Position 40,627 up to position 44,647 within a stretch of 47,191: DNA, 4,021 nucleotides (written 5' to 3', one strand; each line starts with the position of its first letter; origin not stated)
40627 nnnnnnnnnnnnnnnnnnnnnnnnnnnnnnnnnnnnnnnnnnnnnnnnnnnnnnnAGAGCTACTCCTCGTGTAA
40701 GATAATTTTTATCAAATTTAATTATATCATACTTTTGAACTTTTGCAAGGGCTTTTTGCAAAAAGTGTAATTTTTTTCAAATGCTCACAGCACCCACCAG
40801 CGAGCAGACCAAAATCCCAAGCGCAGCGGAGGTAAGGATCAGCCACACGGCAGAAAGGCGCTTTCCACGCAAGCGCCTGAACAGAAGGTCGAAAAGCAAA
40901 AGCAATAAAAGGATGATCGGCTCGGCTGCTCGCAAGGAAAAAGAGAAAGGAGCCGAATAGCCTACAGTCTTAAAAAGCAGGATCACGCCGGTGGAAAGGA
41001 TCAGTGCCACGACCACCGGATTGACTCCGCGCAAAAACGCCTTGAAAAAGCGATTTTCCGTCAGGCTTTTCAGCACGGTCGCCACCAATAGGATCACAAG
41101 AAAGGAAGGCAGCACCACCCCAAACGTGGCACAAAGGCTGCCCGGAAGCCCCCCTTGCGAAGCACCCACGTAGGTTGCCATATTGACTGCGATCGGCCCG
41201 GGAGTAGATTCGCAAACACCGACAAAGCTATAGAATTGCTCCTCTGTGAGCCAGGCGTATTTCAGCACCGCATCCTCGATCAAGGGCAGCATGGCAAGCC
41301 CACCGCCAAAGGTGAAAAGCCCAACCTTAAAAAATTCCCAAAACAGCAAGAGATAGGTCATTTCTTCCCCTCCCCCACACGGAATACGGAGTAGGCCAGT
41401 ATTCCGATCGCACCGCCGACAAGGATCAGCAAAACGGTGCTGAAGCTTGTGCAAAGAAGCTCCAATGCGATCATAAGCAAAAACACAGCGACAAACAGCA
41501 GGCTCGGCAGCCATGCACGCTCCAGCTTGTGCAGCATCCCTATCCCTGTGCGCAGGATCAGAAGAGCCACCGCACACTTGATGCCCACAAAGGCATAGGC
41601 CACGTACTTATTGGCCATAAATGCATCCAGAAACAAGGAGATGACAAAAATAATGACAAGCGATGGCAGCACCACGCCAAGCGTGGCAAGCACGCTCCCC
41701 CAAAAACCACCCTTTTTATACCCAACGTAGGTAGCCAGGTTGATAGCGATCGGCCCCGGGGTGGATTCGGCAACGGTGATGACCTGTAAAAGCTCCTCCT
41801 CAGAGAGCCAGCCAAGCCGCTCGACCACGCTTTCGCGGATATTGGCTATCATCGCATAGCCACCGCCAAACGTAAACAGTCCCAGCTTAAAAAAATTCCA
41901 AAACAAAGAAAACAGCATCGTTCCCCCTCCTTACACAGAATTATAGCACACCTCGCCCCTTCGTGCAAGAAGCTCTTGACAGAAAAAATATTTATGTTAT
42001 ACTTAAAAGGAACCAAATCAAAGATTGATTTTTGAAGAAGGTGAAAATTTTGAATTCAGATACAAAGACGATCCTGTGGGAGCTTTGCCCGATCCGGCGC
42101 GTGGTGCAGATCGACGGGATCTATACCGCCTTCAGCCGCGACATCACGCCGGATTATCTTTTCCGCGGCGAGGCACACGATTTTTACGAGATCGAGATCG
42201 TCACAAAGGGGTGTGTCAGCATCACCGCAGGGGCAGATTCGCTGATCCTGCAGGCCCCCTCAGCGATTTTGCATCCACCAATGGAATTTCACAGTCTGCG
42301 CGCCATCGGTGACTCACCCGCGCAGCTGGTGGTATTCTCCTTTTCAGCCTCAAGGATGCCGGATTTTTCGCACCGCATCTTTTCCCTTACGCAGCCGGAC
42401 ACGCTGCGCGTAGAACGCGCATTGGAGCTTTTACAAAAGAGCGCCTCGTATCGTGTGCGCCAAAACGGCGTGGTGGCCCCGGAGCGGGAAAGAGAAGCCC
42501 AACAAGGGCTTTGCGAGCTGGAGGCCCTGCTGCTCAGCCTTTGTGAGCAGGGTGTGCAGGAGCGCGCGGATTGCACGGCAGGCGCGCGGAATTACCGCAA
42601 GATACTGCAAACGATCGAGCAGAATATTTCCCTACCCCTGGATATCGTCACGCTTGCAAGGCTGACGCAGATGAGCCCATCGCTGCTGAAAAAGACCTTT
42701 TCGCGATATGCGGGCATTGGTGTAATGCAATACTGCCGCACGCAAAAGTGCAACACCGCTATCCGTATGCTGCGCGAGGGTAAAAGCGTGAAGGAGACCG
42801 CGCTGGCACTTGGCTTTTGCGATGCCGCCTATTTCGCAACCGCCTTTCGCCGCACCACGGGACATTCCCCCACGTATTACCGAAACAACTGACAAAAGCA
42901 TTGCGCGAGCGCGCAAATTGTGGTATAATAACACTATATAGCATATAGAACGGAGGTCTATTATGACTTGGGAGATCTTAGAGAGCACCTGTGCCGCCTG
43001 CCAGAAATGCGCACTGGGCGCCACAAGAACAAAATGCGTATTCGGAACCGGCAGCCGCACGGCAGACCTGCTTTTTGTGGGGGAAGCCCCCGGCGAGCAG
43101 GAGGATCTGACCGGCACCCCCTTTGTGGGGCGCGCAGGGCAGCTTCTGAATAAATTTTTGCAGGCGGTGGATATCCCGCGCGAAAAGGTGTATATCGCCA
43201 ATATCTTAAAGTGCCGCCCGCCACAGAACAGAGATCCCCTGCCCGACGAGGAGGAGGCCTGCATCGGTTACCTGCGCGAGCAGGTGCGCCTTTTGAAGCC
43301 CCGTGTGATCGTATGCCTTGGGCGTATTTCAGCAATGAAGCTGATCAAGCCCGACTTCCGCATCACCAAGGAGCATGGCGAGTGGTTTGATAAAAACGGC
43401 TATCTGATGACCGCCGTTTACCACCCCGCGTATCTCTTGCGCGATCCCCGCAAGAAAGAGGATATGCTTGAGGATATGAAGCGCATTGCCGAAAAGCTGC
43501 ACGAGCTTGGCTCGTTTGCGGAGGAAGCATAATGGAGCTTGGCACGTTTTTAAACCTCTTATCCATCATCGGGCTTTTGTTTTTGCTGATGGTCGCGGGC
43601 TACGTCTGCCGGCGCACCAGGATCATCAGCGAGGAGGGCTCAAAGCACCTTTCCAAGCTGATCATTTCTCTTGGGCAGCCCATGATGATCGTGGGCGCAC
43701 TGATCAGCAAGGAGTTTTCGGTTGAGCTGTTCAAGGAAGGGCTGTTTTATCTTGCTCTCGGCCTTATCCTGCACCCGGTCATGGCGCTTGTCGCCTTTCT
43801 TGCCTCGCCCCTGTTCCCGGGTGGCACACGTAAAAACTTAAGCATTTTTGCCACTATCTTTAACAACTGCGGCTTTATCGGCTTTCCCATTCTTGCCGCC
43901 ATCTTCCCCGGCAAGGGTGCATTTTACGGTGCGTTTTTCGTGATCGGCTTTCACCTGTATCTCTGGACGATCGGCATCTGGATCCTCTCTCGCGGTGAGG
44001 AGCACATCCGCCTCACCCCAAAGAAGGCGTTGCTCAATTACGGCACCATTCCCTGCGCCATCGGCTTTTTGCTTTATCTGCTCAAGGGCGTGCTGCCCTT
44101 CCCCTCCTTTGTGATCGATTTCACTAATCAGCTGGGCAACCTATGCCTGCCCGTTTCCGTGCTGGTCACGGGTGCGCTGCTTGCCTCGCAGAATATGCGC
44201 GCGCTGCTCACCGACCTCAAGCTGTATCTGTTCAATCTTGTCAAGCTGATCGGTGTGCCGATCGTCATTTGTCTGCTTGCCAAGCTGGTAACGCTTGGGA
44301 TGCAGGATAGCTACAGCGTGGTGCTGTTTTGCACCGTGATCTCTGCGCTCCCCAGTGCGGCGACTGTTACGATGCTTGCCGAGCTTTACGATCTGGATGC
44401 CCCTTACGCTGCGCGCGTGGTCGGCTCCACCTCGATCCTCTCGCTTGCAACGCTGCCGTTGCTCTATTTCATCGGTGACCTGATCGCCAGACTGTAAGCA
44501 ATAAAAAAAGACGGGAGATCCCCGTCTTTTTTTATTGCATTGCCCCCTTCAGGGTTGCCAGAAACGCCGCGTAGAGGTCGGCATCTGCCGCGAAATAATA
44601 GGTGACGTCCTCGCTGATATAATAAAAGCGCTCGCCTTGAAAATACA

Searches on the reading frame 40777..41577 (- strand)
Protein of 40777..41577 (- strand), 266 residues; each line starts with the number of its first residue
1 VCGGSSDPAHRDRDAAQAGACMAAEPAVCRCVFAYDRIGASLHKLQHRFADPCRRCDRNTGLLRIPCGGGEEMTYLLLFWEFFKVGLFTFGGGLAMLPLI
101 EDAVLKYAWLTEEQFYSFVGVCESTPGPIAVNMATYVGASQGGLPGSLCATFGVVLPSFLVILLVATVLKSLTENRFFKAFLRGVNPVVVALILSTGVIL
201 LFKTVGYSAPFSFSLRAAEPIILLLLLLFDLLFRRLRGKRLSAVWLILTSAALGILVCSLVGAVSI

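Call 66: search_protein_families(library=pfam, proteins=[window:40777-41577:-], max_evalue=0.01)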
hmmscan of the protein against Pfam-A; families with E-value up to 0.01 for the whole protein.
window:40777-41577:- (266 aa): 1 family
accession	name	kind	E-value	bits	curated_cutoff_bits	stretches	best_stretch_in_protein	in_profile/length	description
PF02417.20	Chromate_transp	-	7.5e-46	156.6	28.6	1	77-255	2-166/166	Chromate transporter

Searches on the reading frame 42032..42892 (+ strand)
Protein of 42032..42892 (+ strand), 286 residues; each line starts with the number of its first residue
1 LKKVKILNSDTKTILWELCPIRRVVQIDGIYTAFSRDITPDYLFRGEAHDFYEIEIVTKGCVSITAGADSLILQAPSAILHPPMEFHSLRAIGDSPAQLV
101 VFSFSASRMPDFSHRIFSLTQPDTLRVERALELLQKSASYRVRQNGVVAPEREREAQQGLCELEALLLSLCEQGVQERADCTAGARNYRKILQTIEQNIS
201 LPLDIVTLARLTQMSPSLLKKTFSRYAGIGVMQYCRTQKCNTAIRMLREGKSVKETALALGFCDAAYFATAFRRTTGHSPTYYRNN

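Call 30: search_protein_families(library=pfam, proteins=[window:42032-42892:+], max_evalue=0.00001)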
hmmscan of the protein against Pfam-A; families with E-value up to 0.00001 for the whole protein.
window:42032-42892:+ (286 aa): 3 families
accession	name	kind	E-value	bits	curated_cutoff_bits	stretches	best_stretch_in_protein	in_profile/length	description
PF12833.13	HTH_18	-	2e-19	70.1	33.6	1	208-285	1-79/80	Helix-turn-helix domain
PF00165.29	HTH_AraC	-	3.8e-12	46.4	26.6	1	250-285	8-42/42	Bacterial regulatory helix-turn-helix proteins, AraC family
PF02311.25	AraC_binding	-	9.9e-09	35.5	21.1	1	37-135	9-110/135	AraC-like ligand binding domain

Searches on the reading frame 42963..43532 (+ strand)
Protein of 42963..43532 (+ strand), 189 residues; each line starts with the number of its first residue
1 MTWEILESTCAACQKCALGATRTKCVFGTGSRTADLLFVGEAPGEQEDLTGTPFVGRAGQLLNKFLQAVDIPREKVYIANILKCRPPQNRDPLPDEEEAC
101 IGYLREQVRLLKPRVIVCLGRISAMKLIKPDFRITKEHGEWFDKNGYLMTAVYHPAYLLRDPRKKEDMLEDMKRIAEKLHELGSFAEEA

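Call 66: search_protein_families(library=pfam, proteins=[window:42963-43532:+], max_evalue=0.01)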
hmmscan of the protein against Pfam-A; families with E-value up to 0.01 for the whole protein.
window:42963-43532:+ (189 aa): 1 family
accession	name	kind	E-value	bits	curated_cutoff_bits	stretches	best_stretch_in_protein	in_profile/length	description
PF03167.25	UDG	-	7.1e-36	123.8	24.3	1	27-168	1-132/141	Uracil DNA glycosylase superfamily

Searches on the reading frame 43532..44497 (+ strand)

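Call 30: search_protein_families(library=pfam, proteins=[window:43532-44497:+], max_evalue=0.00001)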
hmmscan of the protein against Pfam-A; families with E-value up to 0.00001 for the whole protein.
window:43532-44497:+ (321 aa): 1 family
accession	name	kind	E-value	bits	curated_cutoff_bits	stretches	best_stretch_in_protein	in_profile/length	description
PF03547.23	Mem_trans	-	6.4e-24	84.6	25.7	1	16-312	9-343/343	Membrane transport protein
